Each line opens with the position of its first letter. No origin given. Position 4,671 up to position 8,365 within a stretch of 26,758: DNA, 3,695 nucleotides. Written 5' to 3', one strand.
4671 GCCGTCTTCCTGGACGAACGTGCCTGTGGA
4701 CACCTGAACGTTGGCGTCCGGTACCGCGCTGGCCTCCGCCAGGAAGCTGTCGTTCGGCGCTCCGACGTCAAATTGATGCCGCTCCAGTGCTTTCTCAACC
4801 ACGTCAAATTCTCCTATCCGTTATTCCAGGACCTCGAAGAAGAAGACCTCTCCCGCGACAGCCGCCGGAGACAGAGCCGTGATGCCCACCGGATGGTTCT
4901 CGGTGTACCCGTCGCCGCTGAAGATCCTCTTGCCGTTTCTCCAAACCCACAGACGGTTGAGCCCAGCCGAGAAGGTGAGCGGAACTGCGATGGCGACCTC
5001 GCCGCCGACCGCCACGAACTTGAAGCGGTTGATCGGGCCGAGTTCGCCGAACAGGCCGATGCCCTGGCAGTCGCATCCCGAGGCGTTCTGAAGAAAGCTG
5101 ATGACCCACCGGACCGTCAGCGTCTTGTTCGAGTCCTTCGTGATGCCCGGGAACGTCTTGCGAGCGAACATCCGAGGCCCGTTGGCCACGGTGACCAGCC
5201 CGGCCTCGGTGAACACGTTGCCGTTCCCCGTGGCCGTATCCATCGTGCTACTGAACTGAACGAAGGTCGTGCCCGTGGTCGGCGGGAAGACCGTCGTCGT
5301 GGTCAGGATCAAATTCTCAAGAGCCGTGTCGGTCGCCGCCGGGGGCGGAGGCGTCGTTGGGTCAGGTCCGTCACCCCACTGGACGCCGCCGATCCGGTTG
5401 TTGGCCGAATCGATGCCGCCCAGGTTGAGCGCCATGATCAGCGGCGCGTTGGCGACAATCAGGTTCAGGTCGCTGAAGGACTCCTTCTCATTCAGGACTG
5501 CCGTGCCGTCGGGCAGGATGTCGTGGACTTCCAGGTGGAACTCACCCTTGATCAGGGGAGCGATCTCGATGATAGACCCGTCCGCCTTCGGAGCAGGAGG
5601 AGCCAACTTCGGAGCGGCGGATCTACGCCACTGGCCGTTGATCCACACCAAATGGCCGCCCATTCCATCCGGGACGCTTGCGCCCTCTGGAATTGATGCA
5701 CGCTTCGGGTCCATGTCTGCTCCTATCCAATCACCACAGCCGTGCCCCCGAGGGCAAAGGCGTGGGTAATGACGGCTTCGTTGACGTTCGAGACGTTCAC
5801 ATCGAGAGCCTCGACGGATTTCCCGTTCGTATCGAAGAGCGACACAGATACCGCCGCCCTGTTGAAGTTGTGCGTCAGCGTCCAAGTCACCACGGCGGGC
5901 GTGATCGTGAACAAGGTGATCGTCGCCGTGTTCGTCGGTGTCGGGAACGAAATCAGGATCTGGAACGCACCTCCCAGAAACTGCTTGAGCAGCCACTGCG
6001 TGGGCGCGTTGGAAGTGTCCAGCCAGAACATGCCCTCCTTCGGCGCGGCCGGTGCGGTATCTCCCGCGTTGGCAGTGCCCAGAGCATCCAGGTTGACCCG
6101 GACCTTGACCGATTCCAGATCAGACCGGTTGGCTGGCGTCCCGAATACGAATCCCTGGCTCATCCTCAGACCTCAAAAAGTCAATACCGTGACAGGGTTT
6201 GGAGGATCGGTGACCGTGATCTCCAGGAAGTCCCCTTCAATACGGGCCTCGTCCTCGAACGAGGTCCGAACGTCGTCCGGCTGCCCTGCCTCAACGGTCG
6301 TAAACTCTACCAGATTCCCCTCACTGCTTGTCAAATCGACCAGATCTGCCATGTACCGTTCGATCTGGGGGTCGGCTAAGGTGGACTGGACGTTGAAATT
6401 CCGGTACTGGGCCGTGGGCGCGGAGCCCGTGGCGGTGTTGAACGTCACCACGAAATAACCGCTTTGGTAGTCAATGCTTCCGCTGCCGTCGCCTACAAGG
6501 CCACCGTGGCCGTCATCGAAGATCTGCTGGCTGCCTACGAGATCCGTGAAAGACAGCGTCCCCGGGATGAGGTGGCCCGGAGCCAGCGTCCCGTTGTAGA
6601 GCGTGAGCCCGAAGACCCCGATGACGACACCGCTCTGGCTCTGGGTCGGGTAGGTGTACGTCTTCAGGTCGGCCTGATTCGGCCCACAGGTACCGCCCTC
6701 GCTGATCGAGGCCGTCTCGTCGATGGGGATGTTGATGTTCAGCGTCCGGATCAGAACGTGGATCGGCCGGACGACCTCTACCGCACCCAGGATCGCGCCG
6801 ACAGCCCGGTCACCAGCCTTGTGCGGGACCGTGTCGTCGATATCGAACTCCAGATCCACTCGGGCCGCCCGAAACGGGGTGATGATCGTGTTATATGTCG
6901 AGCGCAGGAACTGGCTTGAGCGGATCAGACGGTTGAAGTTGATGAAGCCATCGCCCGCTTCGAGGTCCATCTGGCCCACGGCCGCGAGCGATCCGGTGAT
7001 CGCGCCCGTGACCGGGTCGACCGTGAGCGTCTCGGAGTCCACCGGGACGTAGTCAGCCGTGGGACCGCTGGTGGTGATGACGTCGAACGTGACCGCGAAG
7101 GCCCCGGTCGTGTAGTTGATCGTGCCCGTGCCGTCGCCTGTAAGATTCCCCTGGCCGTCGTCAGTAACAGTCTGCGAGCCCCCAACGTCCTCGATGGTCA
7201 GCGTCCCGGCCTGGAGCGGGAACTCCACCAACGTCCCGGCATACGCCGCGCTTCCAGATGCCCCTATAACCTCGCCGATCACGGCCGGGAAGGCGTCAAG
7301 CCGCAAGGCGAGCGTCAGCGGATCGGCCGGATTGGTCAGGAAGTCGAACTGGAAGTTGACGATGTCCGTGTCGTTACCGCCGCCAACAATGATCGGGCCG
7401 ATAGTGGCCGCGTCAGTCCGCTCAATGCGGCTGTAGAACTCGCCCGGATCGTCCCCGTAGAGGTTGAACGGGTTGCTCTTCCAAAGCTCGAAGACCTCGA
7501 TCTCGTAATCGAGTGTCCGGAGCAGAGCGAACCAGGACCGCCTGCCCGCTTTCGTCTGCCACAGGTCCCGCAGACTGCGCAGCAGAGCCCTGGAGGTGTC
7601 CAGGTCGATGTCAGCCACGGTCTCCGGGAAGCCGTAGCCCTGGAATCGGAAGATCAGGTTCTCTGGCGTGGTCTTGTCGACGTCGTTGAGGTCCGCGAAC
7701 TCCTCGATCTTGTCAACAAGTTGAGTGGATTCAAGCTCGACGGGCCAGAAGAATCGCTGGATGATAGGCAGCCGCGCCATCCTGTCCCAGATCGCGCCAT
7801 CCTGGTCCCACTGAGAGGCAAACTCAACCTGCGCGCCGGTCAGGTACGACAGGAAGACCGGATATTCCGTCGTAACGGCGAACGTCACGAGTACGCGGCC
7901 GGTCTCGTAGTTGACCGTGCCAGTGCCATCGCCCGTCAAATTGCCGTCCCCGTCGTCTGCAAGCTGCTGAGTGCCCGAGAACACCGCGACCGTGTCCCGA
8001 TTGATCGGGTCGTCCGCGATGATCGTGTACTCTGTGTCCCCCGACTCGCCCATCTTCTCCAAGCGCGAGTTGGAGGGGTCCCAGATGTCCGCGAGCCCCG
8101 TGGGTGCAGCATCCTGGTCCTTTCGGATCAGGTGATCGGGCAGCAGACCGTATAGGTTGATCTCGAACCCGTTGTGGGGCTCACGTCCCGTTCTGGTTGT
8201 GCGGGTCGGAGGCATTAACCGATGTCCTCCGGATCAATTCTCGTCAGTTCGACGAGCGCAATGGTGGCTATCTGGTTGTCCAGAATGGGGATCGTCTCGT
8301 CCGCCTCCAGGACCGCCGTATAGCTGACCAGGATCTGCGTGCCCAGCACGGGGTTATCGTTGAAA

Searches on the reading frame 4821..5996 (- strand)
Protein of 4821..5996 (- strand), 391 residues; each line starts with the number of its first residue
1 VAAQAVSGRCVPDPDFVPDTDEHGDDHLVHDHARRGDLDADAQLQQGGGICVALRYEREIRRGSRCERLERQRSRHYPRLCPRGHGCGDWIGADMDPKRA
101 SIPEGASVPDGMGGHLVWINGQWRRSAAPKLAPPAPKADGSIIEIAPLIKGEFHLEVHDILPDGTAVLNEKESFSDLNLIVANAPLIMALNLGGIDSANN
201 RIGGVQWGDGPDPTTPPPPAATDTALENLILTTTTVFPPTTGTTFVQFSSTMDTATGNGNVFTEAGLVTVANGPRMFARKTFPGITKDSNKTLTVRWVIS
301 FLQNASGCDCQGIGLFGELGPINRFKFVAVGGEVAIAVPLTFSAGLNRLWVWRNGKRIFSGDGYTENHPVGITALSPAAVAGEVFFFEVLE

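Call 7: search_protein_families(library=phrogs, proteins=[window:4821-5996:-], max_evalue=0.01)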
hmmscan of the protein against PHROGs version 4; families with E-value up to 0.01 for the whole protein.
window:4821-5996:- (391 aa): 1 family
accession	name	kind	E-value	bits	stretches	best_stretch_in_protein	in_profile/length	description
phrog_5417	-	unknown function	1.1e-17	65.3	1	169-301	24-156/156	-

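Call 103: search_protein_families(library=pfam, proteins=[window:4821-5996:-], max_evalue=0.001)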
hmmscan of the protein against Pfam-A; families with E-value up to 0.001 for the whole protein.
window:4821-5996:- (391 aa): 0 families

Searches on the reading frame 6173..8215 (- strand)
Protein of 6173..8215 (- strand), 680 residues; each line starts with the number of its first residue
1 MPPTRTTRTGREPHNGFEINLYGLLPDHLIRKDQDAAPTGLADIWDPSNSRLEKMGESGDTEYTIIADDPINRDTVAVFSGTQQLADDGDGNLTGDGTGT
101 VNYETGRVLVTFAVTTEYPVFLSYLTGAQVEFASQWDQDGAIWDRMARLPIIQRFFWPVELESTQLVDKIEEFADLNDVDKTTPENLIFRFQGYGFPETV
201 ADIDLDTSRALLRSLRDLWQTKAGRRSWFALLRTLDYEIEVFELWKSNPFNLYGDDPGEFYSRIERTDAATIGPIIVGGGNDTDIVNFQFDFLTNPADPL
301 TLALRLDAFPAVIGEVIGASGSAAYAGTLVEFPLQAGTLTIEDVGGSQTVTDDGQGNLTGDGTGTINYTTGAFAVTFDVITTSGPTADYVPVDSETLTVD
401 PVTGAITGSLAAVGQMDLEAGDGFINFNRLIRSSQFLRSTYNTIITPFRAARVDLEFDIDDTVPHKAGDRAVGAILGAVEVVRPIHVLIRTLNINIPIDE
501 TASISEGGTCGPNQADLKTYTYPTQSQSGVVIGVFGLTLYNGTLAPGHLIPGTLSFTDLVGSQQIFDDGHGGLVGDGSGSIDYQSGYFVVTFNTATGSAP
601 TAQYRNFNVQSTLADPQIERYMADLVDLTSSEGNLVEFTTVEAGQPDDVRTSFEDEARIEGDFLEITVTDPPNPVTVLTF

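Call 7: search_protein_families(library=phrogs, proteins=[window:6173-8215:-], max_evalue=0.01)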
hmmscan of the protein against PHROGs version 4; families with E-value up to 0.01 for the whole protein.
window:6173-8215:- (680 aa): 1 family
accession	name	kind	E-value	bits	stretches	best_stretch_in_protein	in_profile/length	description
phrog_6128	-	unknown function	1.6e-15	57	2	325-378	390-536/1200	-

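Call 9: search_protein_families(library=pfam, proteins=[window:6173-8215:-], max_evalue=0.01)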
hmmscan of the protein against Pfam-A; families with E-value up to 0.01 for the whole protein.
window:6173-8215:- (680 aa): 0 families
